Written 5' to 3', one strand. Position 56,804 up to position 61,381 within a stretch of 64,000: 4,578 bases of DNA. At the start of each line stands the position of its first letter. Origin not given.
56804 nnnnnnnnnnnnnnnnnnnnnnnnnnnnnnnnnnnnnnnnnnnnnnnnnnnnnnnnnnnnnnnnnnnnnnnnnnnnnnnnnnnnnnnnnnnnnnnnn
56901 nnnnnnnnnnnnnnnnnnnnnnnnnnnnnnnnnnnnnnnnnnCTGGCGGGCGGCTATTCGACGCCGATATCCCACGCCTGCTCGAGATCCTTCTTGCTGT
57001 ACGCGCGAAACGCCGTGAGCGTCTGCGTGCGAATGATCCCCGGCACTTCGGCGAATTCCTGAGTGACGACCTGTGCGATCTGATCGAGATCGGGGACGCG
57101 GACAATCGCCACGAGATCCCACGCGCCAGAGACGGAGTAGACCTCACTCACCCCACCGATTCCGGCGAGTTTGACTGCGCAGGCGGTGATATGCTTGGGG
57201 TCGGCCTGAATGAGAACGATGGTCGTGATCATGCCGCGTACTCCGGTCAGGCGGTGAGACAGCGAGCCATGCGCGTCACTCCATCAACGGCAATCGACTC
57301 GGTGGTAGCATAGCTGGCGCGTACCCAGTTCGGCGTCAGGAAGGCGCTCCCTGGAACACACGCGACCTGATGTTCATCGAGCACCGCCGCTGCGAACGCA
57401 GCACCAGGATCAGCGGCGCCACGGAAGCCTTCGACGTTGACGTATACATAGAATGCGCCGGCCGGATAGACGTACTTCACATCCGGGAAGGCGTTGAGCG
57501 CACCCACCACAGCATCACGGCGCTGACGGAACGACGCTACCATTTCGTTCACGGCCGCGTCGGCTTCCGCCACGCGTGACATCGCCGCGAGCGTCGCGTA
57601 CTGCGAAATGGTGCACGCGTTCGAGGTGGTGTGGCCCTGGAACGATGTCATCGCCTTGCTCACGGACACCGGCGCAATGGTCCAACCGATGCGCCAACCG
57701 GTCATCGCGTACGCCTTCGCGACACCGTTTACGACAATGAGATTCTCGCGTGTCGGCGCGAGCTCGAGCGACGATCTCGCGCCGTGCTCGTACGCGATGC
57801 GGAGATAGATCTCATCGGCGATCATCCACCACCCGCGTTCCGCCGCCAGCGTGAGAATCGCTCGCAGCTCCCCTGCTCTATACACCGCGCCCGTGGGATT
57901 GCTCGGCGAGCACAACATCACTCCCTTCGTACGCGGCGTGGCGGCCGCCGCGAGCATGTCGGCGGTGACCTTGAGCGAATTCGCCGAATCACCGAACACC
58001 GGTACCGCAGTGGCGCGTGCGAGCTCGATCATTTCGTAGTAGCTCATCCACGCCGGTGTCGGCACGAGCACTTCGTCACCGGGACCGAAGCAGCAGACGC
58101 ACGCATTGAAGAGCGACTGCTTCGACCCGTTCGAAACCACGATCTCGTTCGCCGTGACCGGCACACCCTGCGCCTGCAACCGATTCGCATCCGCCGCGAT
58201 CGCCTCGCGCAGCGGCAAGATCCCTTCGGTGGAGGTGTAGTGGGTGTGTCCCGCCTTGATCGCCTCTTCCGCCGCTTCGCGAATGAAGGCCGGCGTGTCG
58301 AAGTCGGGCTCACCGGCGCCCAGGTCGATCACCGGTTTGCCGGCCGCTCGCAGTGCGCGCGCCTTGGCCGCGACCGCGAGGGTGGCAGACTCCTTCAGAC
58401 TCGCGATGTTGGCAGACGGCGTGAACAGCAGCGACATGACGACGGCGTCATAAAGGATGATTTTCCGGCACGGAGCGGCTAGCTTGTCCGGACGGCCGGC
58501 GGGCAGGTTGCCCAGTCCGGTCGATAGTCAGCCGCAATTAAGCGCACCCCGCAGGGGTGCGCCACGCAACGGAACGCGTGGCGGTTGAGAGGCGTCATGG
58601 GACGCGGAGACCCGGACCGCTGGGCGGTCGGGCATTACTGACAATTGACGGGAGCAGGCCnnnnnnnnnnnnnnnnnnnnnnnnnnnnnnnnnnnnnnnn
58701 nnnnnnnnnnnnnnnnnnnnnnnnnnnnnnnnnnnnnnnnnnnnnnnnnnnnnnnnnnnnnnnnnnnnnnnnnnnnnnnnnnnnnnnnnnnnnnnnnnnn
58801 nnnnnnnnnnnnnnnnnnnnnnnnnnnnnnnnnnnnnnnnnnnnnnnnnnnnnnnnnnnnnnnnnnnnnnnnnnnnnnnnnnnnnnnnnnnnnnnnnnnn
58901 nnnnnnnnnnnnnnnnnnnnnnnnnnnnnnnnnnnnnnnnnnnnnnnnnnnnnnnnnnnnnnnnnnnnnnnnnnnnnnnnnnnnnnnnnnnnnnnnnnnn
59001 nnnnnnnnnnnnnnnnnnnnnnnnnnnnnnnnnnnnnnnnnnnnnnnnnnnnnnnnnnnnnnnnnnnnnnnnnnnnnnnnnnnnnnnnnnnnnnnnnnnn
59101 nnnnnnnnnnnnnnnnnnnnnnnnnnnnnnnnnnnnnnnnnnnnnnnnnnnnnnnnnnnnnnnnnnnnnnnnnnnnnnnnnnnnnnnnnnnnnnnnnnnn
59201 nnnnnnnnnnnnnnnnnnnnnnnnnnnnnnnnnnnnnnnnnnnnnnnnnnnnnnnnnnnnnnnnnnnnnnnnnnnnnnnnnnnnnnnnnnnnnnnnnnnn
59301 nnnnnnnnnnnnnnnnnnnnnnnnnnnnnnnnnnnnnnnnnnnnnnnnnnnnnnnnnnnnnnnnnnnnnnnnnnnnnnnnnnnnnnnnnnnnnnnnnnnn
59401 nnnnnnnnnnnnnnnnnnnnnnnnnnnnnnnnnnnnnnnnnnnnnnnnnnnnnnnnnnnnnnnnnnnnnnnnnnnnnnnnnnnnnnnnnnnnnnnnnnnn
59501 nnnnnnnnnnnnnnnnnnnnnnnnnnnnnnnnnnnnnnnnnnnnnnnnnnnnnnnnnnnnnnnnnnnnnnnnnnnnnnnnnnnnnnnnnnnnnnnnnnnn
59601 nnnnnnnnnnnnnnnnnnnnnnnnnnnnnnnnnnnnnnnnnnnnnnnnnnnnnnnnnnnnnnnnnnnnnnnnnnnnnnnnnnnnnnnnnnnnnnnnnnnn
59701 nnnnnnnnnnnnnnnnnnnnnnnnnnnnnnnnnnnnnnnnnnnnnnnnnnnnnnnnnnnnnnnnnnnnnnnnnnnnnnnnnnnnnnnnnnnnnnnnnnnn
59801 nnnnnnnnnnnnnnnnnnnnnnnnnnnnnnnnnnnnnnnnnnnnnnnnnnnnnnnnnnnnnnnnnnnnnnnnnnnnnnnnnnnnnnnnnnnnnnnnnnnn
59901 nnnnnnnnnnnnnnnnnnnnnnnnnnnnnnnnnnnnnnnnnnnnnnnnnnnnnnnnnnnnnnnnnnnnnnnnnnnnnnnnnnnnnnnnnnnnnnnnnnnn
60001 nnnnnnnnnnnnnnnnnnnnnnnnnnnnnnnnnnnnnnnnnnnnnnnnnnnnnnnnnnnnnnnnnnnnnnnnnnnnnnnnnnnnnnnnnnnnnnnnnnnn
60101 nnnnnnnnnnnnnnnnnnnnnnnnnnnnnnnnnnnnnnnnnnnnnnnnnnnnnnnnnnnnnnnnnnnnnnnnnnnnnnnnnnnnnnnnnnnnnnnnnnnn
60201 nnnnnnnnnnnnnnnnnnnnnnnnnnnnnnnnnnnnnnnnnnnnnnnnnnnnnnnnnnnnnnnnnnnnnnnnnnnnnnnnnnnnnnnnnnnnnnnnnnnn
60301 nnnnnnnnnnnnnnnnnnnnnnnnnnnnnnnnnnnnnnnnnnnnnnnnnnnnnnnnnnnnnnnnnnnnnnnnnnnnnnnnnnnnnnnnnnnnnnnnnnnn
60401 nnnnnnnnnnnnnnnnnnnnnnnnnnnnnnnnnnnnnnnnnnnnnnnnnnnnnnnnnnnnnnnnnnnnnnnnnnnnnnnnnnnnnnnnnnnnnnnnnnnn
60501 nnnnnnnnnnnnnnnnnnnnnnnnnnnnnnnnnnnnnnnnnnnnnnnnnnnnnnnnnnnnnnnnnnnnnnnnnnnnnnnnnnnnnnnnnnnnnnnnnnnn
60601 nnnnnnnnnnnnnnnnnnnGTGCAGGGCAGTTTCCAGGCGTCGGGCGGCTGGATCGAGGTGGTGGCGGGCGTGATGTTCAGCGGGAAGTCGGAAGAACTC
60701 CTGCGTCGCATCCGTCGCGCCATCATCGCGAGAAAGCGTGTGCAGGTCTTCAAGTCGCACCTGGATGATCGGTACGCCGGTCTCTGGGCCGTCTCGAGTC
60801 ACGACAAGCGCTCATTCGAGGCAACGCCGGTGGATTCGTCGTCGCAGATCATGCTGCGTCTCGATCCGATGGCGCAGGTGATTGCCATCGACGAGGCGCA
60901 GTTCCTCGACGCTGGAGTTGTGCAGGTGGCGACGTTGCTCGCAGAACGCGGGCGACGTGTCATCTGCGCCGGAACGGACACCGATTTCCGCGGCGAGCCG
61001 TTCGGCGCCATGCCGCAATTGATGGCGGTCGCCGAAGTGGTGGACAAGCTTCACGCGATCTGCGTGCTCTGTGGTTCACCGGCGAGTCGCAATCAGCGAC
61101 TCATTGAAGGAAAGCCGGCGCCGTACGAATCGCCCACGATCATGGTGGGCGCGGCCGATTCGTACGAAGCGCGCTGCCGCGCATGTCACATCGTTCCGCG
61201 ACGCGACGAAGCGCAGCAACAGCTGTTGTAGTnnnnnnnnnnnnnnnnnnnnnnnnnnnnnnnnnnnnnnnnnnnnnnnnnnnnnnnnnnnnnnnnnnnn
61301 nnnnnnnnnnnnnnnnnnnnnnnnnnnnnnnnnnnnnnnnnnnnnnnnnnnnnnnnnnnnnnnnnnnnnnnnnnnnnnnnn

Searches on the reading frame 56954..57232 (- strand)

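Call 28: search_protein_families(library=pfam, proteins=[window:56954-57232:-], max_evalue=0.00001)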
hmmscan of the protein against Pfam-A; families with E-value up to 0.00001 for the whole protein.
window:56954-57232:- (92 aa): 1 family
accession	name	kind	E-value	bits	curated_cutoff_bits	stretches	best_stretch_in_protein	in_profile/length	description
PF01037.27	AsnC_trans_reg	-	8.7e-16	58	25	1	6-76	1-72/73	Lrp/AsnC ligand binding domain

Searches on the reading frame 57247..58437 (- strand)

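Call 28: search_protein_families(library=pfam, proteins=[window:57247-58437:-], max_evalue=0.00001)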
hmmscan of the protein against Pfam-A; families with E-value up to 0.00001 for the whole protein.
window:57247-58437:- (396 aa): 2 families
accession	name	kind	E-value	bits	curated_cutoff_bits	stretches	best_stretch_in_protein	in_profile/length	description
PF00155.27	Aminotran_1_2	-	3.3e-69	234.3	19.7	1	35-380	2-350/361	Aminotransferase class I and II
PF01041.23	DegT_DnrJ_EryC1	-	1.4e-07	31.5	19.8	1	98-208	42-145/360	DegT/DnrJ/EryC1/StrS aminotransferase family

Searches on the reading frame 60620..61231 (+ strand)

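Call 28: search_protein_families(library=pfam, proteins=[window:60620-61231:+], max_evalue=0.00001)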
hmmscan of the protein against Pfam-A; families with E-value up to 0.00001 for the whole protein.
window:60620-61231:+ (203 aa): 1 family
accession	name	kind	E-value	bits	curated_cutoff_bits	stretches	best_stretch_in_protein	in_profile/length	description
PF00265.24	TK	-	1e-49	169.2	20.6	1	10-190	1-176/176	Thymidine kinase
